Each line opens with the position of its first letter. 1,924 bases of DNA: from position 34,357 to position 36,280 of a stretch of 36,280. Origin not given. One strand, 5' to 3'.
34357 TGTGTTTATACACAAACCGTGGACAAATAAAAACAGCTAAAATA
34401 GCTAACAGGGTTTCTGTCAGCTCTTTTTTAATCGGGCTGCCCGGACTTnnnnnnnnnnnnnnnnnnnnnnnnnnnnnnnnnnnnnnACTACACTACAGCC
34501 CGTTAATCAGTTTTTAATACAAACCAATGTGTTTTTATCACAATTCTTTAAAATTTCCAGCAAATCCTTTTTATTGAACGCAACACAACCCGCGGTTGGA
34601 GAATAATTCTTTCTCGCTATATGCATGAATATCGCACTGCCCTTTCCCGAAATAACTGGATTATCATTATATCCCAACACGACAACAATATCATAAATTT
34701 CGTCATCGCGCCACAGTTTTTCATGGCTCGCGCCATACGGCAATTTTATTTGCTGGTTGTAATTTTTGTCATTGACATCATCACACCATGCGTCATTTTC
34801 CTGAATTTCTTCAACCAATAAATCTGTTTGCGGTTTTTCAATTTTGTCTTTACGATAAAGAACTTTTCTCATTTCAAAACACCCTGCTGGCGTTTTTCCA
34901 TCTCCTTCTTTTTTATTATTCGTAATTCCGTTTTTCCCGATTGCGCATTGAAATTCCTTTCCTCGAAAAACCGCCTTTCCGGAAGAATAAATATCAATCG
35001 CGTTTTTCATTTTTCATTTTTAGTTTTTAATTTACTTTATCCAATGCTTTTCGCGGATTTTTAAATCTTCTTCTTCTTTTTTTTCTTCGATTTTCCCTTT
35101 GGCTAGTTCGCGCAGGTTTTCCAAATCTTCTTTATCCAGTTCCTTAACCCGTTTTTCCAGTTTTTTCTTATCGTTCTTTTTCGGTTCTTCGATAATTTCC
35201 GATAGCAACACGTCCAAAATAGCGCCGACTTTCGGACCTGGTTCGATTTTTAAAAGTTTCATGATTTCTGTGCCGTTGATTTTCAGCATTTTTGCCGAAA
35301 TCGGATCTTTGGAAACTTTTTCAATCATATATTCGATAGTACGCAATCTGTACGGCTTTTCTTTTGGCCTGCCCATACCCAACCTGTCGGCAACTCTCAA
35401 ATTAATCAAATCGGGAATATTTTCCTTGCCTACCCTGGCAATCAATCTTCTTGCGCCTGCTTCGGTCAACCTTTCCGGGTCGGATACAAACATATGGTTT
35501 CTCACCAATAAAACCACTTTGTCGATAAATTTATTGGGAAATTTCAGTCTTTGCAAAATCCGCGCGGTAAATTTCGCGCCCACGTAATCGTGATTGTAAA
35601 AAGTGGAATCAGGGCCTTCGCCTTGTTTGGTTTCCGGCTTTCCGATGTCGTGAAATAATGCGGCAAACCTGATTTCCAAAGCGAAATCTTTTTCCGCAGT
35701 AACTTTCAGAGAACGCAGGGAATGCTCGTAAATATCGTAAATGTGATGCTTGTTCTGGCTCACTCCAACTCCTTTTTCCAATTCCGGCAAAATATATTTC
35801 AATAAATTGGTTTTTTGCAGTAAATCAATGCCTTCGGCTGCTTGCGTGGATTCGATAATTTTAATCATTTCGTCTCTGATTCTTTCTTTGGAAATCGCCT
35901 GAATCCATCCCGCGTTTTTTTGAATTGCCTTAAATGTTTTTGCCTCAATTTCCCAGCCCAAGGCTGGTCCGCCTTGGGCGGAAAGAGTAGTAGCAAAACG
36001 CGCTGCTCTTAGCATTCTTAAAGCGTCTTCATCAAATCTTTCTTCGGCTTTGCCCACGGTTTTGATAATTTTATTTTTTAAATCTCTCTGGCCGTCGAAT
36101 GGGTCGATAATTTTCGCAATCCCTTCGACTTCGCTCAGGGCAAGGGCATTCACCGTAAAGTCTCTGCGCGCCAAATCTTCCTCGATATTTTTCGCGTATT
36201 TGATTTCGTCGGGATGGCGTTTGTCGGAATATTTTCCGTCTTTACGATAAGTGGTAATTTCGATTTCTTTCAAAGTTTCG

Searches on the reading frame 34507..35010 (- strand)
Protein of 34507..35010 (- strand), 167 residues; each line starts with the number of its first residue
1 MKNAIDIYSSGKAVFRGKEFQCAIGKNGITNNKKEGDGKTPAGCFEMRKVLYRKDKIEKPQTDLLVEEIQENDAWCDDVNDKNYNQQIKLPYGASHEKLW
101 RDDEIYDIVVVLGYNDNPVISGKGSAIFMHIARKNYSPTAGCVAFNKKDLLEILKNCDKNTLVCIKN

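Call 5: search_protein_families(library=pfam, proteins=[window:34507-35010:-], max_evalue=0.01)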
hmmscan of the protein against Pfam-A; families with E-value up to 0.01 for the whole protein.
window:34507-35010:- (167 aa): 1 family
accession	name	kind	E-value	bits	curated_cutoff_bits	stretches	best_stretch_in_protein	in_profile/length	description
PF03734.19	YkuD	-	2.7e-13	51.2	23.4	1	7-164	16-145/146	L,D-transpeptidase catalytic domain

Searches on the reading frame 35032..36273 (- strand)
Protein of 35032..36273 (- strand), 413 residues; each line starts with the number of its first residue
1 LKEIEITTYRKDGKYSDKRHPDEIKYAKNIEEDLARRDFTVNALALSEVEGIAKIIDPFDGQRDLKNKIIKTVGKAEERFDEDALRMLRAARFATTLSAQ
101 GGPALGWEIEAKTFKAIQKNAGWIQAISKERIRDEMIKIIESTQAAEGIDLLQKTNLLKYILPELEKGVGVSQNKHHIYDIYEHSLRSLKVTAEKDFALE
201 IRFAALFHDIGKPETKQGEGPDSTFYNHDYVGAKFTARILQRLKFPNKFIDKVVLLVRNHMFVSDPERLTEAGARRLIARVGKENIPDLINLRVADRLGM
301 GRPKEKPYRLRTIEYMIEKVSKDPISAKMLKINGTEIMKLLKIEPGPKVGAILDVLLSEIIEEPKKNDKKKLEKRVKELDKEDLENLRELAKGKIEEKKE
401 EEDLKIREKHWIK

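Call 55: find_related_loci(query=window:35032-36273:-, collection=metagenome_contigs, flank=9000)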
Query window:35032-36273:- (413 aa) in metagenome_contigs; peptide patterns used: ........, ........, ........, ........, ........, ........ (x = any residue, [..] = any of these).
600 stretches matched a pattern (row limit reached: there are more); 209 encode a relative of the query (tblastn E <= 1e-3); the best 80 are kept; 80 distinct loci.
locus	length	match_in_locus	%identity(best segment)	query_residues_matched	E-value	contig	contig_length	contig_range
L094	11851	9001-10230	91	1-413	0e+0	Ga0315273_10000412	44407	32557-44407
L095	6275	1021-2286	84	1-413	0e+0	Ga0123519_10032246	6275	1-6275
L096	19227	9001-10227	84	1-413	0e+0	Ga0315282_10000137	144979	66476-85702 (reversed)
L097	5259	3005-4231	77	1-413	0e+0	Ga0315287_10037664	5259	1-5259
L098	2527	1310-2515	76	1-413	0e+0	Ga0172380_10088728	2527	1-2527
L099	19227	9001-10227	76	1-413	0e+0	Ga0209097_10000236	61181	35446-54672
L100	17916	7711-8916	79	1-413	0e+0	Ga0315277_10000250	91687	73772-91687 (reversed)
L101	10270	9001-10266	77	1-413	0e+0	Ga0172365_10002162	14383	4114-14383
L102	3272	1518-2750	76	1-413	0e+0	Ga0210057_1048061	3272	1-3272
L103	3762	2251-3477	73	1-412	0e+0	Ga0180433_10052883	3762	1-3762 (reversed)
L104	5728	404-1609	74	1-413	0e+0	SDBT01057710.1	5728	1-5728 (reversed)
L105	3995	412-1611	74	1-413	0e+0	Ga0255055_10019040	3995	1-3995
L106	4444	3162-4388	78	1-413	0e+0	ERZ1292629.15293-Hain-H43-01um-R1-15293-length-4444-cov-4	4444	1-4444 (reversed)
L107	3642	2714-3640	91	1-312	0e+0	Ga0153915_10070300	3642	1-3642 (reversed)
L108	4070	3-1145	76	22-413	0e+0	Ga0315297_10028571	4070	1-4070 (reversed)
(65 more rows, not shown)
